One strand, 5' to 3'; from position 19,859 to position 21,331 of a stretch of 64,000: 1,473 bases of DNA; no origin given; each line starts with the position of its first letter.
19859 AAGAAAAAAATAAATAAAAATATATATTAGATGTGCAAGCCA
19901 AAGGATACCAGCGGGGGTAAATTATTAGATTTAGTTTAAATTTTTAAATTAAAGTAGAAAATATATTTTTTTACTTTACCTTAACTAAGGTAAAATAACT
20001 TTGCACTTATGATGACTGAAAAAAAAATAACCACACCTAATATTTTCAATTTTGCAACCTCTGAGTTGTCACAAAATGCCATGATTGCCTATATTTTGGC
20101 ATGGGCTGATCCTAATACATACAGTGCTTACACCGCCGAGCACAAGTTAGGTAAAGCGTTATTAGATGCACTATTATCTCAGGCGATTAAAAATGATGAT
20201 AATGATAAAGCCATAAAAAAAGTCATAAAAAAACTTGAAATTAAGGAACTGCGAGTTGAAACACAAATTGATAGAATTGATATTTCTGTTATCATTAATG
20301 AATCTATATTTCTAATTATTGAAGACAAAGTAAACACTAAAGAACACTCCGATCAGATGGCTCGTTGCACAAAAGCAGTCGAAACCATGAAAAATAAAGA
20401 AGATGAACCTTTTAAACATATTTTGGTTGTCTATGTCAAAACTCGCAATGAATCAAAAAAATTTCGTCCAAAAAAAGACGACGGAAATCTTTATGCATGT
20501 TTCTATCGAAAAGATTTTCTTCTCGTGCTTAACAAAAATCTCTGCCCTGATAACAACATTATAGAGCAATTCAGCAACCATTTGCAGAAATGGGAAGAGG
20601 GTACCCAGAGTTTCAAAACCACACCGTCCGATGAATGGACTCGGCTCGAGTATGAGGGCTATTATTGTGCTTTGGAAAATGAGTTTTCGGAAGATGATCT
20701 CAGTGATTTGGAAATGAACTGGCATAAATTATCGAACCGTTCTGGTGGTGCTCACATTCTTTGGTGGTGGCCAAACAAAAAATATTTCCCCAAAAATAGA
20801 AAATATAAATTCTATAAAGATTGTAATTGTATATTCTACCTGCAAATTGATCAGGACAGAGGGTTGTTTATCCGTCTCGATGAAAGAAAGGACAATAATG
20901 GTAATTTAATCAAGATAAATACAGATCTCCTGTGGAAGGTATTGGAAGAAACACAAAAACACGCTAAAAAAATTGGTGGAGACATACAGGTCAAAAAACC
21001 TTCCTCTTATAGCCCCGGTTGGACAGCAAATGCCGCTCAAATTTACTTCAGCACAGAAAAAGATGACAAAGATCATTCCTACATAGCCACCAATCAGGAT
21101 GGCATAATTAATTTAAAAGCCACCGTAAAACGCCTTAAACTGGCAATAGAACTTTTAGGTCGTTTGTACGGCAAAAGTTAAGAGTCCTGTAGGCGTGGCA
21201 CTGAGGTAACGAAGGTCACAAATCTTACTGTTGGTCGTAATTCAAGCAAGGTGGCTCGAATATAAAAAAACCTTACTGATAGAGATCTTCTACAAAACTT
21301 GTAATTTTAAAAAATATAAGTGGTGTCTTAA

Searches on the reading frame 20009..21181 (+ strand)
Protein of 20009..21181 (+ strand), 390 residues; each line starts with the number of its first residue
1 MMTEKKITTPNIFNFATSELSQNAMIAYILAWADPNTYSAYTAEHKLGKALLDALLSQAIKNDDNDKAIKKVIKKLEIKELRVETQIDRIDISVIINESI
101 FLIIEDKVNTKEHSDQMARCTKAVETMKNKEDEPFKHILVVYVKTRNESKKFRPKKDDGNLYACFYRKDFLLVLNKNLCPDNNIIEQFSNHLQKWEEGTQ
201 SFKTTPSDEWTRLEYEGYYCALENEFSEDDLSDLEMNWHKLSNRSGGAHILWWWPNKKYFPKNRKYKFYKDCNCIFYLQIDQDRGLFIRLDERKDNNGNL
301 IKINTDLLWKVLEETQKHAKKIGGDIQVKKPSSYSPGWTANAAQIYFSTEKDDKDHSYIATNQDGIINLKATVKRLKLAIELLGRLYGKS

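Call 54: search_protein_families(library=pfam, proteins=[window:20009-21181:+], max_evalue=0.0001)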
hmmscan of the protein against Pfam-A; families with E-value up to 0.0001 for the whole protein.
window:20009-21181:+ (390 aa): 1 family
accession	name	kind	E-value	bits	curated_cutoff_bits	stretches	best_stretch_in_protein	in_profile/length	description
PF14281.12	PDDEXK_4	-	4.5e-11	43.5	22.3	1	11-154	2-142/183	PD-(D/E)XK nuclease superfamily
